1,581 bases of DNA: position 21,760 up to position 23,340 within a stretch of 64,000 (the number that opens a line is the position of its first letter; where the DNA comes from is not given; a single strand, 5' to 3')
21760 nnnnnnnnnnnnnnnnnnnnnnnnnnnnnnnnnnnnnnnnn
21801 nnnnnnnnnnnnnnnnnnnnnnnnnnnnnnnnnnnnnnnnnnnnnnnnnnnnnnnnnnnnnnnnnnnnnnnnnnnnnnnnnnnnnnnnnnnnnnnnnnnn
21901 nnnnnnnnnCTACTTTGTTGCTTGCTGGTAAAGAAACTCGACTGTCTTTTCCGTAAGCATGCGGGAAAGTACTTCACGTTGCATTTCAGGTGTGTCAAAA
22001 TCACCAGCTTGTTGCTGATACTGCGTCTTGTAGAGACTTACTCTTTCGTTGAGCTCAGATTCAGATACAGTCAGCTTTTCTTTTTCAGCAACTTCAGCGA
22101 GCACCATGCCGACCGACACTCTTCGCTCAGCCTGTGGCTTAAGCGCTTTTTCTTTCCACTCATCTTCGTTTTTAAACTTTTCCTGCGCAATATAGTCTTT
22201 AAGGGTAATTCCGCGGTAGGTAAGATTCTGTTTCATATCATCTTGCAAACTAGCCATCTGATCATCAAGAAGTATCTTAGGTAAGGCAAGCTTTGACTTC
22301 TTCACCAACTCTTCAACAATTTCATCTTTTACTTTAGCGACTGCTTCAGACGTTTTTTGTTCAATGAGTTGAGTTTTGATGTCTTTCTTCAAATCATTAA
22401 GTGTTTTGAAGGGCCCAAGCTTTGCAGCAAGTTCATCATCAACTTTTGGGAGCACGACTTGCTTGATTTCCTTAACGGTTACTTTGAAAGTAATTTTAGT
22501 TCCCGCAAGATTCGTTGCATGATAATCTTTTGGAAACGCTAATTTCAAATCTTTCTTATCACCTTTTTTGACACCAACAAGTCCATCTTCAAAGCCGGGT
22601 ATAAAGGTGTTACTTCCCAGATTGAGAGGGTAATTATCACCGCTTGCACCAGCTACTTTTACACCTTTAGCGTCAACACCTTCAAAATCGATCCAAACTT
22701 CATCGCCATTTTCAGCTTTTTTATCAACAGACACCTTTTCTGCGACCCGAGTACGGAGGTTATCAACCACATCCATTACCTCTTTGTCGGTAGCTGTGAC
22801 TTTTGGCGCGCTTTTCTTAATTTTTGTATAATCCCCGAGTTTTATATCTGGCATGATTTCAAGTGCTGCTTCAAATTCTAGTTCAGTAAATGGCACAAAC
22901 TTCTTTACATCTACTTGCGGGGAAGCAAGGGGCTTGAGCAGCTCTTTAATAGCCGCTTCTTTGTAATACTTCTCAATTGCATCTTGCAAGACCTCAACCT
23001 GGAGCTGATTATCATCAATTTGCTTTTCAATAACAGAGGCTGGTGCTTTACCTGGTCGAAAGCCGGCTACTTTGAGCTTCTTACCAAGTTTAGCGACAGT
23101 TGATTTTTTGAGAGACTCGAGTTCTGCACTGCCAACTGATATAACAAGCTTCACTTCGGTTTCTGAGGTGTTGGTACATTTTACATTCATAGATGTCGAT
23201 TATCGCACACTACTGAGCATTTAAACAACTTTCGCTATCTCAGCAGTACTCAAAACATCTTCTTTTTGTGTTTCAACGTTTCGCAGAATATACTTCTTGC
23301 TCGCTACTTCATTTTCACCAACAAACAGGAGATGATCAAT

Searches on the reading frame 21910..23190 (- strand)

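Call 7: search_protein_families(library=pfam, proteins=[window:21910-23190:-])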
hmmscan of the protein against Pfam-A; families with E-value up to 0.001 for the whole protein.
window:21910-23190:- (426 aa): 3 families
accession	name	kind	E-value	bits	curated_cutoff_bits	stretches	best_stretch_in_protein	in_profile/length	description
PF05697.18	Trigger_N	-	8e-31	107.7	22.2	1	1-145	1-144/144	Bacterial trigger factor protein (TF)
PF05698.19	Trigger_C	-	3.2e-22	79.8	22.7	1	263-420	1-160/162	Bacterial trigger factor protein (TF) C-terminus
PF00254.34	FKBP_C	-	1.9e-14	54.2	21.1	1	157-238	3-92/94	FKBP-type peptidyl-prolyl cis-trans isomerase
